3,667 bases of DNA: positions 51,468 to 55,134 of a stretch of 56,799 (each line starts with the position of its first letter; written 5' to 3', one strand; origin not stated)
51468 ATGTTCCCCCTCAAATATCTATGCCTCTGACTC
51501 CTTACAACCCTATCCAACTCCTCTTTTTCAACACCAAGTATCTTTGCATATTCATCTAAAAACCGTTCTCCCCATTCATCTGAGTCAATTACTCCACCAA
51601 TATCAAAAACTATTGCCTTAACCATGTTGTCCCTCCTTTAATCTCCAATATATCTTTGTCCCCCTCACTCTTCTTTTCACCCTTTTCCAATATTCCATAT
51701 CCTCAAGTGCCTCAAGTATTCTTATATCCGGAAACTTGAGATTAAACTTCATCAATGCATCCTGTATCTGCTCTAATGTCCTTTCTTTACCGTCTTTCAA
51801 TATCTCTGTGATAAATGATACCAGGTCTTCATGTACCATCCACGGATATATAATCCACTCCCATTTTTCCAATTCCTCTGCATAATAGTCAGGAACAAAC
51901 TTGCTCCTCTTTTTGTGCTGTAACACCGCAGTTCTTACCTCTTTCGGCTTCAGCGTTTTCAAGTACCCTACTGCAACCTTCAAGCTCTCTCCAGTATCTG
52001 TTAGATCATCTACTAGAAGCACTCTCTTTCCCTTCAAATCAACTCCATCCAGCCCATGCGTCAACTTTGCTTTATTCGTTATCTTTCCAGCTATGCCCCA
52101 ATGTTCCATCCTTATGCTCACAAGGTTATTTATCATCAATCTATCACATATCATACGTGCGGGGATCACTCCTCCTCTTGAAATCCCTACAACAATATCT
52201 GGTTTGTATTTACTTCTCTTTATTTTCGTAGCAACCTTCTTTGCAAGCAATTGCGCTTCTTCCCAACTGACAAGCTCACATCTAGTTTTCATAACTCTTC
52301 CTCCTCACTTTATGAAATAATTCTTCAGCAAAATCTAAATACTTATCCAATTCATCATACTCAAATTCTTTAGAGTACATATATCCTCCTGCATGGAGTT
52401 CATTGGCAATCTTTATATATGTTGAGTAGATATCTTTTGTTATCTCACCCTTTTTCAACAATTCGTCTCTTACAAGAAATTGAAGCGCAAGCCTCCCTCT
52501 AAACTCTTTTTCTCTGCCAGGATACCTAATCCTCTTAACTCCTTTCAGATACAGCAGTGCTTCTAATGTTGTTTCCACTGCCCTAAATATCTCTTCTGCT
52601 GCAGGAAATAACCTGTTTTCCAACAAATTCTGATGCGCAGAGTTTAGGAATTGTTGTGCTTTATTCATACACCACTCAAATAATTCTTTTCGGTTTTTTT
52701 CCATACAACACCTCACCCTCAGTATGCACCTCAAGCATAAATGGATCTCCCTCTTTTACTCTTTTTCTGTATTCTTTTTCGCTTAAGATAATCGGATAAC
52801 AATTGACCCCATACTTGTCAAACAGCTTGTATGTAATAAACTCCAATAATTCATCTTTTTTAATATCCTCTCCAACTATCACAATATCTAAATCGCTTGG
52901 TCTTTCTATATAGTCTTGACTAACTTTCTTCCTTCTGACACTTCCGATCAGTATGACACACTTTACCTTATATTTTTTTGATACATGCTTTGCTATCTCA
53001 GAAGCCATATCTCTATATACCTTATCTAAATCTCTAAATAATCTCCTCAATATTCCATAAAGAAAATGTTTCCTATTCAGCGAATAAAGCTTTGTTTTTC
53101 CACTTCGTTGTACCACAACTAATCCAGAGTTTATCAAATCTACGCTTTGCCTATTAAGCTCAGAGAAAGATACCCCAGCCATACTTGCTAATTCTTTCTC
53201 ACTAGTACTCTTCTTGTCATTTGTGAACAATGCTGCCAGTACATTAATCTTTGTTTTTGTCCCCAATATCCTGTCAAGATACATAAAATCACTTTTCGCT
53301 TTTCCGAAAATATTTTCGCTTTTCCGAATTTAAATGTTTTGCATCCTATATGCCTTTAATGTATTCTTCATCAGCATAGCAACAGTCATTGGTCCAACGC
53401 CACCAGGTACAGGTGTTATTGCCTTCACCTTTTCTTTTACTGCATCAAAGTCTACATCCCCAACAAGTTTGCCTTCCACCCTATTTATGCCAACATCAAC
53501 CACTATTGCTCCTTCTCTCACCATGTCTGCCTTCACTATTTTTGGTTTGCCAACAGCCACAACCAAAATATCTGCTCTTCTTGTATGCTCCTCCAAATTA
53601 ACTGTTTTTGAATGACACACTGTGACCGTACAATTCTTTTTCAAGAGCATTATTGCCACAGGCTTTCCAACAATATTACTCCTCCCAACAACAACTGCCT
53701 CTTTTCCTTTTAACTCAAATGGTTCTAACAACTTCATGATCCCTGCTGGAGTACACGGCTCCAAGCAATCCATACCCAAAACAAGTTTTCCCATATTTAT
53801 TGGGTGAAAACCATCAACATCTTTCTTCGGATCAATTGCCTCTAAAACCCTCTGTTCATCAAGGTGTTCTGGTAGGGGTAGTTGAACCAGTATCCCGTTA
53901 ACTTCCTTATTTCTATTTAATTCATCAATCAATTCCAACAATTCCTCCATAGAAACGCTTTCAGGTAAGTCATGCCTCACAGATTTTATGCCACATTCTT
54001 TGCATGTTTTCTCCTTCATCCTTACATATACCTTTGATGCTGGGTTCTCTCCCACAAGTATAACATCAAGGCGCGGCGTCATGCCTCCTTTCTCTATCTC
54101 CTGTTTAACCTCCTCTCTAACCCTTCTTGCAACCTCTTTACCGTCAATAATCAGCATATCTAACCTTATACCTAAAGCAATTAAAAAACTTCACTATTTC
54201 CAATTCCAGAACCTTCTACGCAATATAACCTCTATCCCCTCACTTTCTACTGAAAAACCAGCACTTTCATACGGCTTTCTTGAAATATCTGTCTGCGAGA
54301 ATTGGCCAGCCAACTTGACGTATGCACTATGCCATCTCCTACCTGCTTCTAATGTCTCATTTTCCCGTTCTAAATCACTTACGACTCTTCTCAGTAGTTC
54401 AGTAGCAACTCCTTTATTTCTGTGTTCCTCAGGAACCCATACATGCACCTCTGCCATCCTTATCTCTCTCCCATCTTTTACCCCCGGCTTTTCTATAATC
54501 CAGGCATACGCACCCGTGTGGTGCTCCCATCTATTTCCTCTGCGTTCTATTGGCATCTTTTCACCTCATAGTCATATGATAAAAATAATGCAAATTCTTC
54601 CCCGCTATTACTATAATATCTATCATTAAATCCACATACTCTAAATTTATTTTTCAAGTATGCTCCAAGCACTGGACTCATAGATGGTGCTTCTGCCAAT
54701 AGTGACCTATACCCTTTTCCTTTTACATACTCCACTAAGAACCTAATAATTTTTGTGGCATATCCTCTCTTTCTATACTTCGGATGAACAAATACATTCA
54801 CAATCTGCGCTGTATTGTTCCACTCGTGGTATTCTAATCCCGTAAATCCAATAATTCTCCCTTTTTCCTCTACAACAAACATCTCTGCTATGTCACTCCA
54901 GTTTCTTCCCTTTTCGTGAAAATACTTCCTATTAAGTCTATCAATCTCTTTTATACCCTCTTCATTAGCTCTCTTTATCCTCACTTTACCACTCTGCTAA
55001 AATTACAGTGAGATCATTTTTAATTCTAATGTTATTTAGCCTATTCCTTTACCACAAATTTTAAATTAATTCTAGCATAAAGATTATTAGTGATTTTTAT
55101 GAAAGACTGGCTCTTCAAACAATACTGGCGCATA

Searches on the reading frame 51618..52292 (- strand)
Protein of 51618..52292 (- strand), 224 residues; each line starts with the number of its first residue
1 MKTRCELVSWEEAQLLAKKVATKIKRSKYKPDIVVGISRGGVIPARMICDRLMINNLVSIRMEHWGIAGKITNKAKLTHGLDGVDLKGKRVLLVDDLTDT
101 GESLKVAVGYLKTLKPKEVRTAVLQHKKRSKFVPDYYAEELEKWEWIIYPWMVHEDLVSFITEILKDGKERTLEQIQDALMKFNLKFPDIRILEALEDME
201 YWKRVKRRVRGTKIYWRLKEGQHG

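Call 91: search_protein_families(library=pfam, proteins=[window:51618-52292:-], max_evalue=0.001)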
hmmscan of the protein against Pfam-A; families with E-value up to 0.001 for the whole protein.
window:51618-52292:- (224 aa): 1 family
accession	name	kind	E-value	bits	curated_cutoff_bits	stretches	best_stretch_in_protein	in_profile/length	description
PF00156.33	Pribosyltran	-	6.3e-22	78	26.3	1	10-148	8-150/158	Phosphoribosyl transferase domain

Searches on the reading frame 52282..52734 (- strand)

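Call 91: search_protein_families(library=pfam, proteins=[window:52282-52734:-], max_evalue=0.001)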
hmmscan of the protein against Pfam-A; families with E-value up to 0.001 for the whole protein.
window:52282-52734:- (150 aa): 2 families
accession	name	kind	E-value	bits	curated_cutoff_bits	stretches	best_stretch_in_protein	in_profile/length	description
PF05942.16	PaREP1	-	7.4e-06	26.3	24.4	1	24-139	4-114/115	Archaeal PaREP1/PaREP8 family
PF05168.19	HEPN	-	0.0009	19.8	22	0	20-145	2-116/117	HEPN domain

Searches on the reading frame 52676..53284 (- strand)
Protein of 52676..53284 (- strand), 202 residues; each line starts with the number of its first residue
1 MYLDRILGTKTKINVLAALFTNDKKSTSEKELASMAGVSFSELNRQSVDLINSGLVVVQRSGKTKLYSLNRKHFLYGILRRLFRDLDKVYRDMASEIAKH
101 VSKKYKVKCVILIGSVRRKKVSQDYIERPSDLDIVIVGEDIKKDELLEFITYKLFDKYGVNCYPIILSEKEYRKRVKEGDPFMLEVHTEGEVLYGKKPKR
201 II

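Call 91: search_protein_families(library=pfam, proteins=[window:52676-53284:-], max_evalue=0.001)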
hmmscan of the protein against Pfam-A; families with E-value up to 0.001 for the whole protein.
window:52676-53284:- (202 aa): 1 family
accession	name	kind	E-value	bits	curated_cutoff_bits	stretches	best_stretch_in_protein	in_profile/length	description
PF18765.7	Polbeta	-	0.00029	21.4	26.9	0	97-157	3-58/93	Polymerase beta, Nucleotidyltransferase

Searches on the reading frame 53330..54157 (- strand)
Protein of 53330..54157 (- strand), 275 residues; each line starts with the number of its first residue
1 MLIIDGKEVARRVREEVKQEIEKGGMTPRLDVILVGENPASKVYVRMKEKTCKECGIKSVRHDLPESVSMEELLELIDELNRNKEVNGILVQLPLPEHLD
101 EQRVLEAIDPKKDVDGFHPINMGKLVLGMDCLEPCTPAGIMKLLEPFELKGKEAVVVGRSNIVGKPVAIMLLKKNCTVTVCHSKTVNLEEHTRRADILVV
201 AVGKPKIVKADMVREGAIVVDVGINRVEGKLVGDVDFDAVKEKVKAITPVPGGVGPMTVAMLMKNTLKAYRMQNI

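Call 91: search_protein_families(library=pfam, proteins=[window:53330-54157:-], max_evalue=0.001)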
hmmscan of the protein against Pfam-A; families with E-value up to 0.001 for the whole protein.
window:53330-54157:- (275 aa): 2 families
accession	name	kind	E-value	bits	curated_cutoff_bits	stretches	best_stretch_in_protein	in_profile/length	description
PF02882.25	THF_DHG_CYH_C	-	3.1e-72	241.6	27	1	118-273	1-159/160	Tetrahydrofolate dehydrogenase/cyclohydrolase, NAD(P)-binding domain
PF00763.28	THF_DHG_CYH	-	4.1e-45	153.2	32.8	1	4-115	1-115/115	Tetrahydrofolate dehydrogenase/cyclohydrolase, catalytic domain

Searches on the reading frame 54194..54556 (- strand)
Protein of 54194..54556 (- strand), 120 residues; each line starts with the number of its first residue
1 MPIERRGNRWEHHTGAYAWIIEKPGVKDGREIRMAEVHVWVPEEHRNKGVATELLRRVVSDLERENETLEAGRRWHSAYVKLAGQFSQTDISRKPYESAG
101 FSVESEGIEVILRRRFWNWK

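Call 91: search_protein_families(library=pfam, proteins=[window:54194-54556:-], max_evalue=0.001)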
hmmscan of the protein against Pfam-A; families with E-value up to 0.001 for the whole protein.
window:54194-54556:- (120 aa): 3 families
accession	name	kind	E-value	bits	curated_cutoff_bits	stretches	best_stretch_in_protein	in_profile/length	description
PF14542.12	Acetyltransf_CG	-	6.3e-05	23.5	30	1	33-68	24-59/80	GCN5-related N-acetyl-transferase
PF13508.13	Acetyltransf_7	-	8.9e-05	23.2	27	1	35-102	30-83/84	Acetyltransferase (GNAT) domain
PF00583.31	Acetyltransf_1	-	0.00028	21.6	20.7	1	30-65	56-91/116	Acetyltransferase (GNAT) family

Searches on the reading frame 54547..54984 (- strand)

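Call 91: search_protein_families(library=pfam, proteins=[window:54547-54984:-], max_evalue=0.001)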
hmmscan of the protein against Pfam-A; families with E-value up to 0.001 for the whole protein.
window:54547-54984:- (145 aa): 8 families
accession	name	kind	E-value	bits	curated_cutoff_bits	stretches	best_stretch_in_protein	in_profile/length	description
PF00583.31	Acetyltransf_1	-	2.7e-14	53.9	20.7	1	24-98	23-100/116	Acetyltransferase (GNAT) family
PF13508.13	Acetyltransf_7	-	6.5e-12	46.1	27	1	33-114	3-82/84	Acetyltransferase (GNAT) domain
PF13673.13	Acetyltransf_10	-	1.3e-07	32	23.6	1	8-93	7-86/128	Acetyltransferase (GNAT) domain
PF13420.13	Acetyltransf_4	-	5e-07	30.3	24.3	1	30-98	46-117/155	Acetyltransferase (GNAT) domain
PF13527.13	Acetyltransf_9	-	8e-07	29.6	25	1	23-93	31-107/127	Acetyltransferase (GNAT) domain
PF13302.13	Acetyltransf_3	-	4.6e-06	27.8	25.4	1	29-97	51-119/138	Acetyltransferase (GNAT) domain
PF14542.12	Acetyltransf_CG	-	6.3e-05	23.5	30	1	42-93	9-59/80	GCN5-related N-acetyl-transferase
PF17013.11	Acetyltransf_15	-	0.00031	20.6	35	1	51-88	65-102/210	Putative acetyl-transferase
